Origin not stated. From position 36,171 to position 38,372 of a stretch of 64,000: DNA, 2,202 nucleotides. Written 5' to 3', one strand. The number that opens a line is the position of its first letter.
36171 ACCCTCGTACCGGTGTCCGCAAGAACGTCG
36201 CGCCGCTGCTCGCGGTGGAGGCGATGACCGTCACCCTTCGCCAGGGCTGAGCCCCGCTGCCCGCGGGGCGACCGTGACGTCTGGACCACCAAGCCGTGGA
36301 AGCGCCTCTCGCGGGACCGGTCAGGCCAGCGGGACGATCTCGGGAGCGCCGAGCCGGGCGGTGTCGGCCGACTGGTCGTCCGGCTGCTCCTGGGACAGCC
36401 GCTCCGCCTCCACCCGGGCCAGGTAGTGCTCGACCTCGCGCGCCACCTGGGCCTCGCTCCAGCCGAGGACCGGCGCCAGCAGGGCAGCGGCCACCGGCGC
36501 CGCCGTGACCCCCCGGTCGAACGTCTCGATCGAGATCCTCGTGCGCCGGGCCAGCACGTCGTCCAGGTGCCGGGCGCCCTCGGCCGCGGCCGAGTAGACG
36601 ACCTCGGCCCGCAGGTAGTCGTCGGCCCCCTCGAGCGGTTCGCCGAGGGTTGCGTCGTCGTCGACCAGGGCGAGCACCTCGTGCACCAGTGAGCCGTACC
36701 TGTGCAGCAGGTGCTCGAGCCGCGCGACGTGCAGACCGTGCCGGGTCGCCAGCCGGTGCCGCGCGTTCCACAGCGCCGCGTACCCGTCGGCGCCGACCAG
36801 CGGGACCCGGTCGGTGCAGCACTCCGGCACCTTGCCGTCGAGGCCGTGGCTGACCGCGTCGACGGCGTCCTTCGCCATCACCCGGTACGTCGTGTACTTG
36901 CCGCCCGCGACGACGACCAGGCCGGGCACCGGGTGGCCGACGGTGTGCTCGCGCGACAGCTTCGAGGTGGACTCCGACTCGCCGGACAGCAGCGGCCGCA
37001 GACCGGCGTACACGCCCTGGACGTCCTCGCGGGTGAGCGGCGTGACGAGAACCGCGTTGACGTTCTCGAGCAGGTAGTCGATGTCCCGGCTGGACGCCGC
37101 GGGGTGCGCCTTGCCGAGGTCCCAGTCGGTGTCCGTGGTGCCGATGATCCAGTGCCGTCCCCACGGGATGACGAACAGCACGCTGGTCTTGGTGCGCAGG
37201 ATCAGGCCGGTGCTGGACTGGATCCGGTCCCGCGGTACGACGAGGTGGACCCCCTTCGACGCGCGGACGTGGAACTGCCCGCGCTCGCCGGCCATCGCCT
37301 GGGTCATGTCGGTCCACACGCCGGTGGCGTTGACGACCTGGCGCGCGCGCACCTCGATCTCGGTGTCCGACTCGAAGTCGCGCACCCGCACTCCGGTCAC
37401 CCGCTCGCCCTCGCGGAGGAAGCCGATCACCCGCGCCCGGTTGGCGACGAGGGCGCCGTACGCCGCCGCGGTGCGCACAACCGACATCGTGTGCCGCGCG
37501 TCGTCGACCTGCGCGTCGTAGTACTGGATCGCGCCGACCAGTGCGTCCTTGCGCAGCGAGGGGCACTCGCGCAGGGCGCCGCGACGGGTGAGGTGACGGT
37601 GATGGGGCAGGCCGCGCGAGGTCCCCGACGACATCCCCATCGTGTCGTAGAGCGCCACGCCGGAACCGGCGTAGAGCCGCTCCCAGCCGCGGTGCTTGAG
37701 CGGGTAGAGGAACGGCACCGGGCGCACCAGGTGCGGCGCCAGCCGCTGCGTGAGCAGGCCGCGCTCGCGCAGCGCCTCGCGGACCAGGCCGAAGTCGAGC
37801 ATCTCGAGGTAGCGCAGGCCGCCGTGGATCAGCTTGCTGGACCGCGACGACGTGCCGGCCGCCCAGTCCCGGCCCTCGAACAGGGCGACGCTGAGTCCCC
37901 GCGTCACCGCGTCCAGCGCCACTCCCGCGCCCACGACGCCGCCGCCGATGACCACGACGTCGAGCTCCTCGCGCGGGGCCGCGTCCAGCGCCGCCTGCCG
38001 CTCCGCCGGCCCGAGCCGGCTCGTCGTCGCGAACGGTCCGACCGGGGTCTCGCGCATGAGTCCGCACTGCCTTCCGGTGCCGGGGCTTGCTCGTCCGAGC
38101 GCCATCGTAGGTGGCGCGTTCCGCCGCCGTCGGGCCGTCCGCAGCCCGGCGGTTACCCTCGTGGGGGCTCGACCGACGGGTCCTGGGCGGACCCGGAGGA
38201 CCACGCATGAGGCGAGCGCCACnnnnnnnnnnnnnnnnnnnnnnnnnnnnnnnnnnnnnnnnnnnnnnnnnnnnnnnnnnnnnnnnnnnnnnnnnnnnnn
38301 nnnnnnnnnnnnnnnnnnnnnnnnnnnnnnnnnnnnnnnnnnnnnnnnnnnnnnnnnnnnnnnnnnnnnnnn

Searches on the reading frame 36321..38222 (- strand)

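Call 8: search_protein_families(library=pfam, proteins=[window:36321-38222:-])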
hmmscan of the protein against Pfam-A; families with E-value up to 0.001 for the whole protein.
window:36321-38222:- (633 aa): 6 families
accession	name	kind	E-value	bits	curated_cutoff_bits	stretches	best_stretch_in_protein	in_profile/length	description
PF01266.30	DAO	-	1.2e-55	189.9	27.9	1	88-444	1-350/353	FAD dependent oxidoreductase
PF16901.10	DAO_C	-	5.7e-39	133.3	31.4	1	468-592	1-125/126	C-terminal domain of alpha-glycerophosphate oxidase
PF00890.30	FAD_binding_2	-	4.3e-07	29.9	20.4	1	202-317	105-219/414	FAD binding domain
PF12831.13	FAD_oxidored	-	6.9e-06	26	27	1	88-128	1-41/416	FAD dependent oxidoreductase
PF01494.25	FAD_binding_3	-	1.8e-05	24.6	22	1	86-356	1-220/349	FAD binding domain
PF07992.20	Pyr_redox_2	-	0.00084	19.3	26.1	0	88-122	2-178/291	Pyridine nucleotide-disulphide oxidoreductase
